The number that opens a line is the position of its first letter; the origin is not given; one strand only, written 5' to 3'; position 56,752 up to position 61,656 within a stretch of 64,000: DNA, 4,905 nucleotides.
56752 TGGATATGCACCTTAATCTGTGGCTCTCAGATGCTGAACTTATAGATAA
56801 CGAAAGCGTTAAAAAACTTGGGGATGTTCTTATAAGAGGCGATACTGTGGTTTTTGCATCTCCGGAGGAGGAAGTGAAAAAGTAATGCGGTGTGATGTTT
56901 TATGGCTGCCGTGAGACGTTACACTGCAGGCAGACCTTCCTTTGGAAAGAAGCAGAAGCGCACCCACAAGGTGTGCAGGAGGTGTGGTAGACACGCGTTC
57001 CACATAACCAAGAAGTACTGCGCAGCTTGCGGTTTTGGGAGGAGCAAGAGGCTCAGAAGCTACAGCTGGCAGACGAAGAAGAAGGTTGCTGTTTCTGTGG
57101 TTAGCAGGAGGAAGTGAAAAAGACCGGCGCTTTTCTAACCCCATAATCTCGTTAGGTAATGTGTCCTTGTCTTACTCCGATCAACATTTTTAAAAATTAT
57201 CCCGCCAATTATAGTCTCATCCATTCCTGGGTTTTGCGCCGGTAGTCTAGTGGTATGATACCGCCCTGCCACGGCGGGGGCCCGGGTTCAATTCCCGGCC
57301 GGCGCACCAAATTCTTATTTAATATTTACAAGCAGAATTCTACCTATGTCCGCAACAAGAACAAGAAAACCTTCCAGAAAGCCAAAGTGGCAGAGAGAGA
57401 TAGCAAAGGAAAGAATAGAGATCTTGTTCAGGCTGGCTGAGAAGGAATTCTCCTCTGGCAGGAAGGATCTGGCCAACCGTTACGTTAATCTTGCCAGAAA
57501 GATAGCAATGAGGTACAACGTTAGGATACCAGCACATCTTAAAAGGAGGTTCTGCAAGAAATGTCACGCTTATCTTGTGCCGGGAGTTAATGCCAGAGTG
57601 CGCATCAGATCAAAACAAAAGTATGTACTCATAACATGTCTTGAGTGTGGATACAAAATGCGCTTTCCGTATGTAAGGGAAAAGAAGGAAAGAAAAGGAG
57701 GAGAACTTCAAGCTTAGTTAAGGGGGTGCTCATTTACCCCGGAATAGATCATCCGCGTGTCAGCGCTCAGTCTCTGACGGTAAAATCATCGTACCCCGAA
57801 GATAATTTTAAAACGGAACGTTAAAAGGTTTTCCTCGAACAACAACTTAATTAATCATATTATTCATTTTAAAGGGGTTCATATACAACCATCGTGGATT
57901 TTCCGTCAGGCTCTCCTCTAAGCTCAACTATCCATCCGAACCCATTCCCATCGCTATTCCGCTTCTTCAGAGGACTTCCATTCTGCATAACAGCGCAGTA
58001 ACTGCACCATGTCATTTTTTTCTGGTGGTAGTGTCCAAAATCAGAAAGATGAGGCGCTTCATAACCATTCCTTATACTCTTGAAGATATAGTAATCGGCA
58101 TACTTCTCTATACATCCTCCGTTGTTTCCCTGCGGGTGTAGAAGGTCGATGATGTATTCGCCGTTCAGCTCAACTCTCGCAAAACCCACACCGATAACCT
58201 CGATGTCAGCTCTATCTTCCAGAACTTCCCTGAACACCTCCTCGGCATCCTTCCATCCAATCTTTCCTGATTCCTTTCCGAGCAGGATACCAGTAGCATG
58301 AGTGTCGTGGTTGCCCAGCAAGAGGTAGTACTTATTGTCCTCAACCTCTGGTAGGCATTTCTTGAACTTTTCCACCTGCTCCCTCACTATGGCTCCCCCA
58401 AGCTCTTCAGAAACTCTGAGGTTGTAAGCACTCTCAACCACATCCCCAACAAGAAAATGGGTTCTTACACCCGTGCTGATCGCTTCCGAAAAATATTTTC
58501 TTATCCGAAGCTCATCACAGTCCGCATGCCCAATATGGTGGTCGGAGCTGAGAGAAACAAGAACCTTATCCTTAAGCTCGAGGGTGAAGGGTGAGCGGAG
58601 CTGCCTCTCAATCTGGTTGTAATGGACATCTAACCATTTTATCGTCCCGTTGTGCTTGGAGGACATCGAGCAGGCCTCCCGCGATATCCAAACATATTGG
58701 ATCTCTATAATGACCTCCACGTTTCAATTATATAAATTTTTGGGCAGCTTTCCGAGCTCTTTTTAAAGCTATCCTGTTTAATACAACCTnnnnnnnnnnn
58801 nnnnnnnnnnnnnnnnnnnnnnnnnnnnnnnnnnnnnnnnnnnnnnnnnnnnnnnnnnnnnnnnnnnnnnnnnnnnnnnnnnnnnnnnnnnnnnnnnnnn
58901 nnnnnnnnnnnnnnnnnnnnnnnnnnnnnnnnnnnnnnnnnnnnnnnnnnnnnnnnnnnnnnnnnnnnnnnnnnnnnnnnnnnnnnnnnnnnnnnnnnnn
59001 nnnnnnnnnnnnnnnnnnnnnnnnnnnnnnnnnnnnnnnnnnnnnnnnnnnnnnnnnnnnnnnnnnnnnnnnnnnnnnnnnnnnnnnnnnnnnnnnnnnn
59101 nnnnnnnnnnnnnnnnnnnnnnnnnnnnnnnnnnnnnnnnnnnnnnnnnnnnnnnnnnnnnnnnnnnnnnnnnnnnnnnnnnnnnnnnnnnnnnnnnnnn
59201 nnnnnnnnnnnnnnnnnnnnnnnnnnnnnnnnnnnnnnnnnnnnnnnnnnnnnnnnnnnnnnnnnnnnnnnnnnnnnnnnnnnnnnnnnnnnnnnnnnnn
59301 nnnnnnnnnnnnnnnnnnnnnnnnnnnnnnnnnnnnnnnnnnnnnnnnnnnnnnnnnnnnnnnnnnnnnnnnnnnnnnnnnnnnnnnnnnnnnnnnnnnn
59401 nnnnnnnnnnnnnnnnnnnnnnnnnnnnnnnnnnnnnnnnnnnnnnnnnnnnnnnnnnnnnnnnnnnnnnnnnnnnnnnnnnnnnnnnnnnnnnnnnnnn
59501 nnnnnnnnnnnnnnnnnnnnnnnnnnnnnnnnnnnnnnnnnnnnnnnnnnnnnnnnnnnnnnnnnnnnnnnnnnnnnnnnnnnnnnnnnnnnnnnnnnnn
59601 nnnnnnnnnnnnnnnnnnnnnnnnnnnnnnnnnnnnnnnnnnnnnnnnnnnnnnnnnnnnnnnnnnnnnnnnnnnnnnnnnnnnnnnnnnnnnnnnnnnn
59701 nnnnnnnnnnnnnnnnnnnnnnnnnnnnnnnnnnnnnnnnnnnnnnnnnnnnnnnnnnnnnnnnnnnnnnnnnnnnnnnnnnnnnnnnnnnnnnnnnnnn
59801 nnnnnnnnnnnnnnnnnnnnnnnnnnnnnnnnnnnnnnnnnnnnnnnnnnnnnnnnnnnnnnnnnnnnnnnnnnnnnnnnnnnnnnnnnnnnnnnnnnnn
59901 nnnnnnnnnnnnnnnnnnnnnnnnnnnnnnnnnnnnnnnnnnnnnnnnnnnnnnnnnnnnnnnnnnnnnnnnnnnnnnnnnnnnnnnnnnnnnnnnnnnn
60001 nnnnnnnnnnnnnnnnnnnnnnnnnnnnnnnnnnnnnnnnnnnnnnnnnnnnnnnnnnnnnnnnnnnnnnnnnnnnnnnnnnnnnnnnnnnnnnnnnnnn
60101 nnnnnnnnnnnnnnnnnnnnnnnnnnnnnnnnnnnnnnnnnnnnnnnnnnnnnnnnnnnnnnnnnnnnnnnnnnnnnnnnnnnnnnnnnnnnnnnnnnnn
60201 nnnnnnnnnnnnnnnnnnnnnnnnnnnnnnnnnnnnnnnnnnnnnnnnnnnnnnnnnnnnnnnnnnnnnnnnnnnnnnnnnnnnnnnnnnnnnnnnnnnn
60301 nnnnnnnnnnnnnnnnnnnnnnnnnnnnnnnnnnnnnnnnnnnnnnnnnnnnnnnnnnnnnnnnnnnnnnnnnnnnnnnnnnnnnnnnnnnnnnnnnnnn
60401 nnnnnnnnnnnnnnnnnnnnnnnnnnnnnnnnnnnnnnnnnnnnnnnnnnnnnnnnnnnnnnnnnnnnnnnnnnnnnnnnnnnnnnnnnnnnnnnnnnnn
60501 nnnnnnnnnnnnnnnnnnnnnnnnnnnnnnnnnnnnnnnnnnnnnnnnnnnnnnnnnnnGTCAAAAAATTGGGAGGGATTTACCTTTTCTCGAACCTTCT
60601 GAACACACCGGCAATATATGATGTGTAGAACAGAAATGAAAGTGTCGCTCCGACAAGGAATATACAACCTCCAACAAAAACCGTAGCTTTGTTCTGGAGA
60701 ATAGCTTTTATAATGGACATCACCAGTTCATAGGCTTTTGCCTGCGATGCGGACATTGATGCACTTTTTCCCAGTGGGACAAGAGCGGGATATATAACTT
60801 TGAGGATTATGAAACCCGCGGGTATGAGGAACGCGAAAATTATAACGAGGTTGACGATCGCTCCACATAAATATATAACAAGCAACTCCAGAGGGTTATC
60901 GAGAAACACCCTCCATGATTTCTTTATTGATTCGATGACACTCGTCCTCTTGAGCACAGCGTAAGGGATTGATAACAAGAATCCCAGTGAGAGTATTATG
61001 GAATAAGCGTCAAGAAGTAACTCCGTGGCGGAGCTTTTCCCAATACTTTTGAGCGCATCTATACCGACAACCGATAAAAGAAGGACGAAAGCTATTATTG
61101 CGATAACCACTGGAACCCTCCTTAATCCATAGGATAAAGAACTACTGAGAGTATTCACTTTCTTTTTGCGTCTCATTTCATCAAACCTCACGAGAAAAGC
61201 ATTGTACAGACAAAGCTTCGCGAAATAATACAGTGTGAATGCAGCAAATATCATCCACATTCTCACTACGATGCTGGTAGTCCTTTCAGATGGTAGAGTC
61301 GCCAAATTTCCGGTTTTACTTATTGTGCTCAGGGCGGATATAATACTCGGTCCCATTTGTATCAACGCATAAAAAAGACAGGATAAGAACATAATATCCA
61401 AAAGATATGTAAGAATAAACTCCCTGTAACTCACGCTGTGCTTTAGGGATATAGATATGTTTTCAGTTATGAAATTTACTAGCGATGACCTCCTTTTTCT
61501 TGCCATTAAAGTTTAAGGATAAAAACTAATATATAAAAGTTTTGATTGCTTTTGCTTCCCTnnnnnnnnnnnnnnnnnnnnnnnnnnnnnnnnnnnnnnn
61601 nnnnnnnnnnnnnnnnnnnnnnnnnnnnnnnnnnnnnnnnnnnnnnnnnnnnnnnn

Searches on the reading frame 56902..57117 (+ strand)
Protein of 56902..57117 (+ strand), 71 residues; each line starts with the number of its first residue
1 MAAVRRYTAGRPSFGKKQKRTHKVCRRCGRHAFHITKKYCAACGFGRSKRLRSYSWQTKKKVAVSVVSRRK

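Call 52: list_cluster_members(proteins=[window:56902-57117:+, window:56159-56563:-, window:56652-56885:+, window:58790-60559:+, window:54962-55735:+, window:44105-45868:+, window:62937-63986:-, window:60580-61506:-])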
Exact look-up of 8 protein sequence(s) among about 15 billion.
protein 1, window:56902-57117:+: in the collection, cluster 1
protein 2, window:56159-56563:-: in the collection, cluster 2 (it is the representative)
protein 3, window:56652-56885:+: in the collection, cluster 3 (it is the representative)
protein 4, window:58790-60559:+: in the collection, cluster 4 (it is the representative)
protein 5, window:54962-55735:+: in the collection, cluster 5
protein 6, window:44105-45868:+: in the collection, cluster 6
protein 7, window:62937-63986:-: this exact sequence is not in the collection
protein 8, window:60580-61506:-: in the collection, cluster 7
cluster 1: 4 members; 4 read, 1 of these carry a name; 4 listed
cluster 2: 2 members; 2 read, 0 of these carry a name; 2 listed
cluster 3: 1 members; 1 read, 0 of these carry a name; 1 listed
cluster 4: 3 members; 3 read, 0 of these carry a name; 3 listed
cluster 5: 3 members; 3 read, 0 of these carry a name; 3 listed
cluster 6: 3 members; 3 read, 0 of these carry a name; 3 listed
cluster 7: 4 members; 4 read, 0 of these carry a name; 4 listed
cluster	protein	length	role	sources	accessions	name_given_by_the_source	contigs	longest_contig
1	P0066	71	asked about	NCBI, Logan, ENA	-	-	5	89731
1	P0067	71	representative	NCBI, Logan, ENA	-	-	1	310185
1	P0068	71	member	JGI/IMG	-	large subunit ribosomal protein L37e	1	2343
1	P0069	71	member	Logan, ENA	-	-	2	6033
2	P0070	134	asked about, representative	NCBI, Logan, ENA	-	-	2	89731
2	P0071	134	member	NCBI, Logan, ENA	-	-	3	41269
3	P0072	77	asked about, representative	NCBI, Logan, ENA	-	-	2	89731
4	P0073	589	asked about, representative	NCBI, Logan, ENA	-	-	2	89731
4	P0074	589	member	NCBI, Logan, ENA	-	-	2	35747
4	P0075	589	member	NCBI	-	-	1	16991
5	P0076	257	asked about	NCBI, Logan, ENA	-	-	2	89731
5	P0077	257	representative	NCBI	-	-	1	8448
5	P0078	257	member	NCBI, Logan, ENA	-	-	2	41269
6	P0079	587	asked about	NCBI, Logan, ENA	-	-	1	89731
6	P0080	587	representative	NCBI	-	-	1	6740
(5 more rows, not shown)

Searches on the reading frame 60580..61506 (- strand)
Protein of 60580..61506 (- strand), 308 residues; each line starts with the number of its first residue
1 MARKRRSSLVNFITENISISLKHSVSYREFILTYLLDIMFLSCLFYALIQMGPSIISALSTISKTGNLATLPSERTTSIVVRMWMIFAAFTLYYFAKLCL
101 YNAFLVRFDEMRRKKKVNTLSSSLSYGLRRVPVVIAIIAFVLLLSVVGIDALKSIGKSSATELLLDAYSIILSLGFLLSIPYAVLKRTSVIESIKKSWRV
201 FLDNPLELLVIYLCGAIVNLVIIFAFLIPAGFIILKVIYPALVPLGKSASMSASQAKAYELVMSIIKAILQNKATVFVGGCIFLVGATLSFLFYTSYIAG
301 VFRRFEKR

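Call 74: find_encoding_contigs(protein=window:60580-61506:-, flank=10000, max_places=3)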
Protein window:60580-61506:- (308 aa): 3 contigs read that carry it; 2 places shown.
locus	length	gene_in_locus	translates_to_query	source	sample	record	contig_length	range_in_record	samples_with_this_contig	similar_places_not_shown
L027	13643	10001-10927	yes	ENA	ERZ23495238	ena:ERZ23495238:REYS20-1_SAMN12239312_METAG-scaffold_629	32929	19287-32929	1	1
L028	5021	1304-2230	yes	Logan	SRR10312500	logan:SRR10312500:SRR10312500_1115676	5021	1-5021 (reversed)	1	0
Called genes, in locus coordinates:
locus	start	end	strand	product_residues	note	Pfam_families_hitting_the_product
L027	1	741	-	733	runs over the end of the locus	PF01841:Transglut_core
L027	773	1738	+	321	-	PF05496:RuvB_N (weak), PF25199:nSTAND_NTPase5 (weak), PF00004:AAA, PF13173:AAA_14 (weak), PF13177:DNA_pol3_delta2, PF21960:RCF1-5-like_lid, PF25361:AAA_lid_RFC1, PF08542:Rep_fac_C, +1 more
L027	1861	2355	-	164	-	-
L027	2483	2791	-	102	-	-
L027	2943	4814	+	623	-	PF00270:DEAD (weak), PF04851:ResIII (faint), PF06733:DEAD_2, PF06777:HBB, PF13307:Helicase_C_2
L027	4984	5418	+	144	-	PF02001:DUF134, PF08281:Sigma70_r4_2 (weak)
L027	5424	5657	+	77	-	-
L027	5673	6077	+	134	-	PF02579:Nitro_FeMo-Co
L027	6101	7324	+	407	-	PF01545:Cation_efflux, PF02460:Patched (weak), PF16916:ZT_dimer, PF02579:Nitro_FeMo-Co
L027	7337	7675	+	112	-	PF02579:Nitro_FeMo-Co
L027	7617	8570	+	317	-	PF01656:CbiA, PF02374:ArsA_ATPase (weak), PF10609:ParA, PF13614:AAA_31 (weak), PF13237:Fer4_10 (weak), PF14697:Fer4_21, PF12838:Fer4_7 (weak), PF13187:Fer4_9 (weak), +4 more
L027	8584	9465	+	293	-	PF01656:CbiA, PF10609:ParA (weak), PF00037:Fer4 (weak), PF12838:Fer4_7, PF13187:Fer4_9 (weak), PF13237:Fer4_10, PF14697:Fer4_21, PF00037:Fer4 (weak), +5 more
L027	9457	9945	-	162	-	PF01978:TrmB, PF12802:MarR_2, PF24034:DUF7343, PF25212:HVO_A0114 (weak), PF09339:HTH_IclR (faint), PF13412:HTH_24 (weak)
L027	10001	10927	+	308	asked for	-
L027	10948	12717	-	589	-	PF00009:GTP_EFTU, PF01926:MMR_HSR1 (faint), PF03144:GTP_EFTU_D2 (faint), PF11987:IF-2, PF14578:GTP_EFTU_D4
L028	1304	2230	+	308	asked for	-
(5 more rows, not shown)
